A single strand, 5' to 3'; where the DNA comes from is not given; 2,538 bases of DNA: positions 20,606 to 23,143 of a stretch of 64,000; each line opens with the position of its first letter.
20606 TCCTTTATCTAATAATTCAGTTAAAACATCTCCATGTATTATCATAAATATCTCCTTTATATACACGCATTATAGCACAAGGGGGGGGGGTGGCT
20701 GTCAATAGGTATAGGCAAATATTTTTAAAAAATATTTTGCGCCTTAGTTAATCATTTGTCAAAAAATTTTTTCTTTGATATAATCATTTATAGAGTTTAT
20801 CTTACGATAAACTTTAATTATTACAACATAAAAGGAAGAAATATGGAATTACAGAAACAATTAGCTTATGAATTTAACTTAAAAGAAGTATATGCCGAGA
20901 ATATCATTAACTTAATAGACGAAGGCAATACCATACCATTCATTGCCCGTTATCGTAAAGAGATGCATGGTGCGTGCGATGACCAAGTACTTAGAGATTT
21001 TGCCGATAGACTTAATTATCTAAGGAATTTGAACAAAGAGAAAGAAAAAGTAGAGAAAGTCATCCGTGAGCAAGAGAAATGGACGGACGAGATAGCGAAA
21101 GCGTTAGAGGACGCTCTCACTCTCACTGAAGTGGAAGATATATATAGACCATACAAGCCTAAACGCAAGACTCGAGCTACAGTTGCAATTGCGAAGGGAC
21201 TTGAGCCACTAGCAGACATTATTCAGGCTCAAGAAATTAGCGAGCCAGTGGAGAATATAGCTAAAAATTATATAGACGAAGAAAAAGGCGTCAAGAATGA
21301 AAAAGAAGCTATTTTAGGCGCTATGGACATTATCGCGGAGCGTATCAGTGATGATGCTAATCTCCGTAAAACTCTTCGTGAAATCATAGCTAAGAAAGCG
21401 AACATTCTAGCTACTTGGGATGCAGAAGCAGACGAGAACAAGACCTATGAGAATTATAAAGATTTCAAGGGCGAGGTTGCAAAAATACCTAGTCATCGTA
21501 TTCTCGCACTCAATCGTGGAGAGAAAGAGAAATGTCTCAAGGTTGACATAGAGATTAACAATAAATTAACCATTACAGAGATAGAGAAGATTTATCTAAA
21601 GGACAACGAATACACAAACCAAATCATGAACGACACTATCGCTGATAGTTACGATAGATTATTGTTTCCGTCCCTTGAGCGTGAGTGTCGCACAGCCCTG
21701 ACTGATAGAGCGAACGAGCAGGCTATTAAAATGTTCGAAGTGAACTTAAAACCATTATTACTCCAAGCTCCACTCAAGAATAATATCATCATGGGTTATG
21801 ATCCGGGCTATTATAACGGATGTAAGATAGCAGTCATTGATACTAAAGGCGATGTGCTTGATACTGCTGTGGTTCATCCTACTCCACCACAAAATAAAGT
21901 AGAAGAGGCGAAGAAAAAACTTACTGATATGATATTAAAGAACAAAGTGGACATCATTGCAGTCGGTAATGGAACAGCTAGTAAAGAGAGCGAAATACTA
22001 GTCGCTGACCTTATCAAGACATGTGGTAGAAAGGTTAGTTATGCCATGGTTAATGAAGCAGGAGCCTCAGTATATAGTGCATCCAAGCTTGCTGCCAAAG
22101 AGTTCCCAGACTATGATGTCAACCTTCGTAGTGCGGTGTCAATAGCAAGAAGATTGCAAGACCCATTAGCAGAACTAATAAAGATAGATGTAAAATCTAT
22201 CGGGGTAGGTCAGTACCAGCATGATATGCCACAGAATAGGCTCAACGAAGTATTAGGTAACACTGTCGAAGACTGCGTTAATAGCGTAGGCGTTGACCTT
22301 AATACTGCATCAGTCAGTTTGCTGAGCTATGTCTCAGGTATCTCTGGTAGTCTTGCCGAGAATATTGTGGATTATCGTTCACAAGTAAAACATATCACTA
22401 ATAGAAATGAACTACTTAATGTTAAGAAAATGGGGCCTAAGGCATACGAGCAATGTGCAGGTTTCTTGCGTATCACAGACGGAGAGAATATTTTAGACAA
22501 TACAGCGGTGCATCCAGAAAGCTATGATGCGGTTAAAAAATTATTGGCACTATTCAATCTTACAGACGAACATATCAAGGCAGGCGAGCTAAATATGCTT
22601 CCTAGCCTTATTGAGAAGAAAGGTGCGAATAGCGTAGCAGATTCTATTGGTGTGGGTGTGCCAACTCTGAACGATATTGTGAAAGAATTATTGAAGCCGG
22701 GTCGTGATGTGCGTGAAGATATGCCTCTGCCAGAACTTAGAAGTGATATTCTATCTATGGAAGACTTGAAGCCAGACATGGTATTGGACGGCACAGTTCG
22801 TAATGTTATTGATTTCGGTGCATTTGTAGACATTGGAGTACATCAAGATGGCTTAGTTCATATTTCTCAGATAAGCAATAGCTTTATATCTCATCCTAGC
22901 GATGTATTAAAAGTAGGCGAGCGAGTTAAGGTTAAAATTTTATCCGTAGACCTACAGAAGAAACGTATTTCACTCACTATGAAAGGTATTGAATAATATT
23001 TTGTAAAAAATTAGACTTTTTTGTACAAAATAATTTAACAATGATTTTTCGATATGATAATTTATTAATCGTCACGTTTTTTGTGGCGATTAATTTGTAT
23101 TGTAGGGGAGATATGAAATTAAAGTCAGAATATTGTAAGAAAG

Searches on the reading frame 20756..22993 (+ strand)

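Call 76: search_protein_families(library=pfam, proteins=[window:20756-22993:+], max_evalue=0.001)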
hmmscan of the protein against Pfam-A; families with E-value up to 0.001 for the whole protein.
window:20756-22993:+ (746 aa): 9 families
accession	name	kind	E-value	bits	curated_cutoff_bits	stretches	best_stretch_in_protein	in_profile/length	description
PF16921.10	Tex_YqgF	-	2.8e-53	180.1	27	1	344-468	2-126/126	Tex protein YqgF-like domain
PF22706.1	Tex_central_region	-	3.9e-29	102.3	27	1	166-327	7-178/178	Tex central region-like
PF12836.13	HHH_3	-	5e-27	94.2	27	1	508-572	1-65/65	Helix-hairpin-helix motif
PF09371.15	Tex_N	-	8.2e-25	86.8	32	1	31-103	2-74/75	Tex-like protein N-terminal domain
PF00575.29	S1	-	2.8e-21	76.1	22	1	672-743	3-74/74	S1 RNA binding domain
PF17674.7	HHH_9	-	5.6e-18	66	23.1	1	578-653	1-70/70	HHH domain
PF14639.11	YqgF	-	2e-11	44.4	35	1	359-475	24-147/150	Holliday-junction resolvase-like of SPT6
PF14635.12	HHH_7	-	8.3e-10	39.4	27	1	478-573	2-103/104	Helix-hairpin-helix motif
PF23459.1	S1_RRP5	-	8.8e-09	36.3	27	1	671-740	1-70/72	RRP5 S1 domain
